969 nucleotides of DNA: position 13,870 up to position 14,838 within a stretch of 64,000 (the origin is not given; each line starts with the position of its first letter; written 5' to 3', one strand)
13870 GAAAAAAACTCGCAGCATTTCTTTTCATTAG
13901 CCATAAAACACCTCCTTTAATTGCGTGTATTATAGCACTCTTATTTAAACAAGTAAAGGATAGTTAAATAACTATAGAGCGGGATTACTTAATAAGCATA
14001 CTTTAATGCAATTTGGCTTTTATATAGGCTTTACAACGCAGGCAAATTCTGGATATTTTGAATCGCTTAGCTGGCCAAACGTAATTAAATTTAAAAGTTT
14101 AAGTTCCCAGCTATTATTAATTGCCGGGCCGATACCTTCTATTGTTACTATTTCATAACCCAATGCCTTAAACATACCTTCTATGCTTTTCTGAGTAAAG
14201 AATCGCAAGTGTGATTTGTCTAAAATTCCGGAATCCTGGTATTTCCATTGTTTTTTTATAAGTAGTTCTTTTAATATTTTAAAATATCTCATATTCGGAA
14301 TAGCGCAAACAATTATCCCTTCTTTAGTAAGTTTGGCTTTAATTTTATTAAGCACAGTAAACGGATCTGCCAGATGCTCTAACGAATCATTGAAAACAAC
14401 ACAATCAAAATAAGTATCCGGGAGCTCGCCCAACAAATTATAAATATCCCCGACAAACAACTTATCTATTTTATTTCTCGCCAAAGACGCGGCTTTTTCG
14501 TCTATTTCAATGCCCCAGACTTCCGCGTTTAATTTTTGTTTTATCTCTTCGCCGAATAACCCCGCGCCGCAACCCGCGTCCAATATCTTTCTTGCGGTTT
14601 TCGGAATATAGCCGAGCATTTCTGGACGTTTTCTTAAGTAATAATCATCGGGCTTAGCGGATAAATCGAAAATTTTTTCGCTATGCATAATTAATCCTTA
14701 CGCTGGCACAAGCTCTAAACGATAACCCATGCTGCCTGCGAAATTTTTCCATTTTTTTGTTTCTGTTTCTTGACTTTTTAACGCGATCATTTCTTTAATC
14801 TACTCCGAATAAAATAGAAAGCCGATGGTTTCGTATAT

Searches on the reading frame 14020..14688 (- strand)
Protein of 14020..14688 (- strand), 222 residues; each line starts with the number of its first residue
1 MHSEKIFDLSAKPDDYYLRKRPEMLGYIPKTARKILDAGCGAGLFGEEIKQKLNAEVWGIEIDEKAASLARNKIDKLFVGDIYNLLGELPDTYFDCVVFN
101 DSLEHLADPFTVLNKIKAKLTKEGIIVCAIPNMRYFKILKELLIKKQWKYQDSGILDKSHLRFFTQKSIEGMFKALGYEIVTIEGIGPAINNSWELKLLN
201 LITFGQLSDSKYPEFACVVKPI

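Call 5: search_protein_families(library=pfam, proteins=[window:14020-14688:-], max_evalue=0.01)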
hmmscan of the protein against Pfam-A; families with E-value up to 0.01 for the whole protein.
window:14020-14688:- (222 aa): 11 families
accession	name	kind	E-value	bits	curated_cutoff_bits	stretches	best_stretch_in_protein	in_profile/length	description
PF13489.12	Methyltransf_23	-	1.2e-19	71.1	27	1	17-182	9-163/164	Methyltransferase domain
PF13847.12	Methyltransf_31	-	4.7e-15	56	27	1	32-146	4-120/145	Methyltransferase domain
PF08241.18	Methyltransf_11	-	5.3e-15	56.3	21.2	1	36-128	1-95/95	Methyltransferase domain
PF13649.12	Methyltransf_25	-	4.1e-12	47.1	27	1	35-124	1-97/97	Methyltransferase domain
PF08242.18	Methyltransf_12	-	1.5e-11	45.3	30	1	36-126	1-98/98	Methyltransferase domain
PF07021.18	MetW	-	9.8e-10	38.8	21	1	31-147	13-126/193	Methionine biosynthesis protein MetW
PF05175.20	MTS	-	1.6e-05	25.1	23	1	26-142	25-153/170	Methyltransferase small domain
PF06325.19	PrmA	-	0.00027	21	22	1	28-126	158-262/296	Ribosomal protein L11 methyltransferase (PrmA)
PF02353.26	CMAS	-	0.0049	16.7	27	1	33-129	64-165/273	Mycolic acid cyclopropane synthetase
PF01209.24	Ubie_methyltran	-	0.0063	16.3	20.1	0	29-129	45-152/233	ubiE/COQ5 methyltransferase family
PF05219.18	DREV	-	0.0078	15.8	26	0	30-137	93-197/265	DREV methyltransferase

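Call 6: search_protein_families(library=padloc, proteins=[window:14020-14688:-], max_evalue=0.01)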
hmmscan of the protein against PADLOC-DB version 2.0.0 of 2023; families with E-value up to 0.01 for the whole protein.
window:14020-14688:- (222 aa): 4 families
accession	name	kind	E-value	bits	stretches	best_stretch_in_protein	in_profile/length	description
PDLC04134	mad2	-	3.5e-16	57.1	1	29-144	289-414/492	mads_2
PDLC03258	MTase_II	-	0.00017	18.9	1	24-100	35-109/366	Type II methyltransferase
PDLC03267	MTase_II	-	0.00098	16.1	1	30-79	33-85/539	Type II methyltransferase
PDLC03719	oMTase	-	0.0036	14.3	1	27-84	44-102/387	orphan methyltransferase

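Call 7: search_protein_families(library=ncbifam, proteins=[window:14020-14688:-], max_evalue=0.01)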
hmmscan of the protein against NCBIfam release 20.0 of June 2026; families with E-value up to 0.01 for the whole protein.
window:14020-14688:- (222 aa): 33 families (the best 25 are shown)
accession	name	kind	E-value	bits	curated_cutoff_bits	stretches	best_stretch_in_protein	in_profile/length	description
TIGR02021.1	BchM-ChlM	equivalog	9.6e-11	41.5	158.9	1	24-181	44-201/218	magnesium protoporphyrin IX methyltransferase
TIGR02081.1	metW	equivalog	1e-10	41.5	189.5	1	26-145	9-124/194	methionine biosynthesis protein MetW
NF045667.1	MTase_DVU1556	equivalog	2.9e-10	40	155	1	31-129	22-120/213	DVU_1556 family methyltransferase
TIGR02072.1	BioC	equivalog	4.2e-10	39.8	184.95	1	30-183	33-176/244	malonyl-ACP O-methyltransferase BioC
TIGR01983.1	UbiG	equivalog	7.2e-10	38.5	102.95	1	33-132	51-155/228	bifunctional 2-polyprenyl-6-hydroxyphenol methylase/3-demethylubiquinol 3-O-methyltransferase UbiG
TIGR04290.1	meth_Rta_06860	hypoth_equivalog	7.9e-07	28.7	300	1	29-128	45-150/226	TIGR04290 family methyltransferase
NF011530.0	PRK14968.1-4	equivalog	6.6e-06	25.6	243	1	30-100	38-106/202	putative methyltransferase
NF002463.0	PRK01683.1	equivalog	1.4e-05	24.8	297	1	22-132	21-132/258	trans-aconitate 2-methyltransferase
TIGR04345.1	ovoA_Cterm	equivalog_domain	2e-05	24.3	170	1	92-131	133-172/242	putative 4-mercaptohistidine N1-methyltransferase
NF043040.1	corrin_prot_MT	hypoth_equivalog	2.3e-05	23.9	180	1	24-129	34-148/216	corrinoid protein-associated methyltransferase CpaM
TIGR03534.1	RF_mod_PrmC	equivalog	3.7e-05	23.3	199.1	1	25-99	81-162/253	peptide chain release factor N(5)-glutamine methyltransferase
NF001243.0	PRK00216.1-4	equivalog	6.7e-05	22.3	235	1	30-184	46-219/237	demethylmenaquinone methyltransferase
NF011529.0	PRK14968.1-3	equivalog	7e-05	22.3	162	1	30-100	33-105/198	putative methyltransferase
NF011650.0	PRK15068.1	equivalog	7.2e-05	21.8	209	1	31-127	122-224/324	tRNA 5-methoxyuridine(34)/uridine 5-oxyacetic acid(34) synthase CmoB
TIGR04543.1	ketoArg_3Met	equivalog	0.00012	21.3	425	1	23-75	141-194/336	2-ketoarginine methyltransferase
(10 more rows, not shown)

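Call 16: find_related_loci(query=window:14020-14688:-, collection=genome_contigs, flank=8000)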
Query window:14020-14688:- (222 aa) in genome_contigs; peptide patterns used: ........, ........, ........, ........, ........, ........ (x = any residue, [..] = any of these).
349 stretches matched a pattern; 18 encode a relative of the query (tblastn E <= 1e-3); 18 distinct loci.
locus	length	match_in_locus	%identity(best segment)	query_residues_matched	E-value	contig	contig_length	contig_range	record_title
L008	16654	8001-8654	58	2-221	2e-89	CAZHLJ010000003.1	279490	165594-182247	MAG TPA_asm: uncultured Muribaculaceae bacterium isolate binchicken_co158_35 genome assembly, contig: NODE_29_length_279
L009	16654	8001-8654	61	2-221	2e-87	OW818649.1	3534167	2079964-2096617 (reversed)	metagenome genome assembly, chromosome: 1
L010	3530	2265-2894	53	10-221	1e-74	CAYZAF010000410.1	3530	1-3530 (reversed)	MAG TPA_asm: uncultured Syntrophaceae bacterium isolate SRP140028_co1_354 genome assembly, contig: k141_2279133, whole g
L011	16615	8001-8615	50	14-220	4e-71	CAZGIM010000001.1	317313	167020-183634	MAG TPA_asm: uncultured Prolixibacteraceae bacterium isolate SRP263991_co1_301 genome assembly, contig: NODE_5_length_31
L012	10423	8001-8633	50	10-221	4e-70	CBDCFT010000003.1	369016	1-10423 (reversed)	MAG: Arenicellales bacterium isolate fa2340bb-7512-474c-9a1b-ad7969f9bc17 genome assembly, contig: contig_3, whole genom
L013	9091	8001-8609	48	16-220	3e-63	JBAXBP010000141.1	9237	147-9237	MAG: Bacteroidota bacterium isolate ELA170 MAG170_141, whole genome shotgun sequence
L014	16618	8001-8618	46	16-221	2e-59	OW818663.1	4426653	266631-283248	metagenome genome assembly, chromosome: 1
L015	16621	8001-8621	46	16-222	5e-59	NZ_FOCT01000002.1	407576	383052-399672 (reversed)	Nitrosospira multiformis strain Nl18, whole genome shotgun sequence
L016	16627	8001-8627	46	12-220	8e-59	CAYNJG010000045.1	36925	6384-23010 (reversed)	MAG TPA_asm: uncultured Pirellulaceae bacterium isolate SRP114822_co2_77 genome assembly, contig: NODE_951_length_36925_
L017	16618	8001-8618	46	16-221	1e-58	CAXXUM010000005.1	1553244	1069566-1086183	MAG: uncultured Paludibacter sp. isolate a7900705-2bc1-47d2-86de-305fcfc196f4 genome assembly, contig: contig_5, whole g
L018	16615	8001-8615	47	15-221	2e-57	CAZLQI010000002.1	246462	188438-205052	MAG TPA_asm: uncultured Chromatiales bacterium isolate SRP128015_co4_63 genome assembly, contig: NODE_8_length_246462_co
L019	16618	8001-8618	46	16-222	3e-54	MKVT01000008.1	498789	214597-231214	MAG: Paludibacter sp. 47-17 scnpilot_p_inoc_scaffold_20, whole genome shotgun sequence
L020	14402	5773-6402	41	9-220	3e-53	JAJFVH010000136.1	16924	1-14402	MAG: Bacteroidales bacterium isolate bin.687 k141_123509, whole genome shotgun sequence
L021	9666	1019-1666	42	6-221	6e-53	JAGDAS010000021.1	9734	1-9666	MAG: Paludibacteraceae bacterium isolate RGIG10296 Yak_Rumen.Co__c1052528, whole genome shotgun sequence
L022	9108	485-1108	42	14-222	1e-51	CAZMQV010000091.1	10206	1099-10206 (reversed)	MAG TPA_asm: uncultured Paludibacter sp. isolate SRP220891_co1_35 genome assembly, contig: NODE_12663_length_10206_cov_1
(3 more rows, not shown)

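Call 17: find_homologous_proteins(query=window:14020-14688:-, max_evalue=1e-40)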
Query window:14020-14688:- (222 aa): 632 proteins with E <= 1e-40 among 1032 candidates; the best 120 are listed.
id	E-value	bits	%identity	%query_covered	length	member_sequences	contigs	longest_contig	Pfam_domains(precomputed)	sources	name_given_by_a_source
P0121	2.3e-145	500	100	100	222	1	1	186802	PF07021.19,PF13847.13,PF13489.13,PF05175.21,PF13649.13,PF08241.19,PF08242.19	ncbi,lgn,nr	ncbi:MAG: class I SAM-dependent methyltransferase [Candidatus Omnitrophota bacterium]|nr:class I SAM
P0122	1.4e-128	445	87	100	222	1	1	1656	PF07021.19,PF13847.13,PF13489.13,PF05175.21,PF13649.13,PF08241.19,PF08242.19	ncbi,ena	-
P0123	6.7e-118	410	81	100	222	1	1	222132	PF07021.19,PF13847.13,PF13489.13,PF06325.20,PF05175.21,PF13649.13,PF08241.19,PF08242.19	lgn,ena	-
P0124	1.9e-116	406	78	100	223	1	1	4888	PF07021.19,PF13847.13,PF13489.13,PF06325.20,PF05175.21,PF13649.13,PF08241.19,PF08242.19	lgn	-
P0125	2.7e-105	369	72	97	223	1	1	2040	PF07021.19,PF13847.13,PF13489.13,PF06325.20,PF05175.21,PF13649.13,PF08241.19,PF08242.19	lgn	-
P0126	2.7e-90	320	62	99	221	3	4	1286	PF07021.19,PF13847.13,PF13489.13,PF08003.18,PF06325.20,PF13649.13,PF08241.19,PF08242.19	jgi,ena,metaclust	metaclust:\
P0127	1.1e-89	318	60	99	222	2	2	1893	PF07021.19,PF13847.13,PF13489.13,PF06325.20,PF05175.21,PF13649.13,PF08241.19,PF08242.19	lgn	-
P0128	7.0e-88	312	80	76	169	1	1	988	PF07021.19,PF13847.13,PF13489.13,PF13649.13,PF08241.19,PF08242.19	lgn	-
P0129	1.1e-87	311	61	99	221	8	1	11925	PF07021.19,PF13847.13,PF13489.13,PF08003.18,PF05175.21,PF13649.13,PF08241.19,PF08242.19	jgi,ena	-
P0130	1.9e-87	311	60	99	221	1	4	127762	PF07021.19,PF13847.13,PF13489.13,PF05175.21,PF13649.13,PF08241.19,PF08242.19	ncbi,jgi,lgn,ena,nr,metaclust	ncbi:MAG: hypothetical protein A2X18_06930 [Bacteroidetes bacterium GWF2_40_14]|nr:MAG: hypothetical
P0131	2.3e-87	310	62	99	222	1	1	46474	PF07021.19,PF13847.13,PF13489.13,PF06325.20,PF13649.13,PF08241.19,PF08242.19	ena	-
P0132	4.2e-87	310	60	99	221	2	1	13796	PF07021.19,PF13847.13,PF13489.13,PF13649.13,PF08241.19,PF08242.19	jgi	-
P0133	9.2e-86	305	61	99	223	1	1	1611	PF07021.19,PF13847.13,PF13489.13,PF13649.13,PF05219.18,PF08241.19,PF08242.19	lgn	-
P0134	9.6e-86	305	59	99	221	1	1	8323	PF07021.19,PF13847.13,PF13489.13,PF08003.18,PF06325.20,PF13649.13,PF08241.19,PF08242.19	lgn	-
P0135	2.2e-85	304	57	99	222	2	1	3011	PF07021.19,PF13847.13,PF13489.13,PF02353.27,PF13649.13,PF08241.19,PF08242.19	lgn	-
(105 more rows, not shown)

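Call 18: find_encoding_contigs(protein=P0123, flank=10000, max_places=3)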
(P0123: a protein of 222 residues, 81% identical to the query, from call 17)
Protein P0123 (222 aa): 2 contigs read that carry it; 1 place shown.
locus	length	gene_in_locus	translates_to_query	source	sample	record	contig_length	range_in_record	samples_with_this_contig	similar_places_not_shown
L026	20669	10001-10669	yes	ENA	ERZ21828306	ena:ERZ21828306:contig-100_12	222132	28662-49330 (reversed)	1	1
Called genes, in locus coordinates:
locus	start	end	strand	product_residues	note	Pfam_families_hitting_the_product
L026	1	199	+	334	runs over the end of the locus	-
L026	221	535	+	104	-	-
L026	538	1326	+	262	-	PF00112:Peptidase_C1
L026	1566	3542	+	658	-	PF25058:ARM_TT21 (faint), PF00515:TPR_1 (faint), PF07719:TPR_2 (faint), PF13181:TPR_8 (faint), PF13424:TPR_12 (faint)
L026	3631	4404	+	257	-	-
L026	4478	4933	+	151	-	-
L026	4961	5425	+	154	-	PF11008:DUF2846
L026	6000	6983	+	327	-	PF13489:Methyltransf_23, PF13649:Methyltransf_25, PF13847:Methyltransf_31 (weak), PF08241:Methyltransf_11, PF08242:Methyltransf_12 (weak)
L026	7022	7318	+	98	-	-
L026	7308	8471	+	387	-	-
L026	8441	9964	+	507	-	-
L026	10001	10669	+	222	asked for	PF13489:Methyltransf_23, PF05175:MTS (weak), PF06325:PrmA (weak), PF07021:MetW, PF13649:Methyltransf_25, PF13847:Methyltransf_31, PF08241:Methyltransf_11, PF08242:Methyltransf_12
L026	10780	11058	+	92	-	-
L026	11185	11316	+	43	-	-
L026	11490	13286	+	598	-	PF00664:ABC_membrane, PF00005:ABC_tran, PF02463:SMC_N (weak)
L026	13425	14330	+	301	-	PF00318:Ribosomal_S2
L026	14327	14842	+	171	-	PF00889:EF_TS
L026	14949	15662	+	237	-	PF00696:AA_kinase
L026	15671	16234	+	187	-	PF01765:RRF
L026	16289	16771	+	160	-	-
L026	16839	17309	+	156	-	PF00359:PTS_EIIA_2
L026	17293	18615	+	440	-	PF01933:CofD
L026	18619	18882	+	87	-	PF00381:PTS-HPr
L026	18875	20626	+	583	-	PF05524:PEP-utilisers_N, PF00391:PEP-utilizers, PF02896:PEP-utilizers_C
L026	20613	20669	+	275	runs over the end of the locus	PF06560:GPI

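Call 19: find_encoding_contigs(protein=P0124, flank=5000, max_places=3)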
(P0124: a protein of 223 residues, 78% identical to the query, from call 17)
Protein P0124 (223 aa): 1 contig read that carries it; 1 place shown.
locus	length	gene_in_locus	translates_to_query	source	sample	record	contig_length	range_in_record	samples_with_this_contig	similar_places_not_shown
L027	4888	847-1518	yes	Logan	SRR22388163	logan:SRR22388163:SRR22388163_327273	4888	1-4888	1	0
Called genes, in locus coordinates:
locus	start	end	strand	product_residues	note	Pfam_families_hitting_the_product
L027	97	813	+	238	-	PF01596:Methyltransf_3 (weak)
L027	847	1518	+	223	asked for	PF13489:Methyltransf_23, PF07021:MetW, PF05175:MTS (weak), PF06325:PrmA (weak), PF13847:Methyltransf_31, PF08241:Methyltransf_11, PF08242:Methyltransf_12, PF13649:Methyltransf_25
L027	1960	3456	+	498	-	PF01073:3Beta_HSD (faint), PF01370:Epimerase, PF05368:NmrA, PF13460:NAD_binding_10, PF11066:DUF2867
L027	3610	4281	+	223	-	-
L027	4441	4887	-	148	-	?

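Call 20: find_encoding_contigs(protein=P0122, flank=5000, max_places=3)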
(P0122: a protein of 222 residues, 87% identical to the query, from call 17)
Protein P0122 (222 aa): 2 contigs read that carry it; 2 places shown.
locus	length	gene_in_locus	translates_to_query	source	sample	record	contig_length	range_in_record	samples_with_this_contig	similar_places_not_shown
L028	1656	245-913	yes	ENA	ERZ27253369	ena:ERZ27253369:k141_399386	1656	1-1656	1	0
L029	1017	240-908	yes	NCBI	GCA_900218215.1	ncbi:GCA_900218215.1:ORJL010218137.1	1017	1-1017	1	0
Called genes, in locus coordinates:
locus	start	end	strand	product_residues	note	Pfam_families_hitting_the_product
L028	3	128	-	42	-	?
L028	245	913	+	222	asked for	PF13489:Methyltransf_23, PF07021:MetW, PF05175:MTS (weak), PF13649:Methyltransf_25, PF13847:Methyltransf_31, PF08241:Methyltransf_11, PF08242:Methyltransf_12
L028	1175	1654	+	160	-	?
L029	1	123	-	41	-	?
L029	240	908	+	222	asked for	PF13489:Methyltransf_23, PF07021:MetW, PF05175:MTS (weak), PF13649:Methyltransf_25, PF13847:Methyltransf_31, PF08241:Methyltransf_11, PF08242:Methyltransf_12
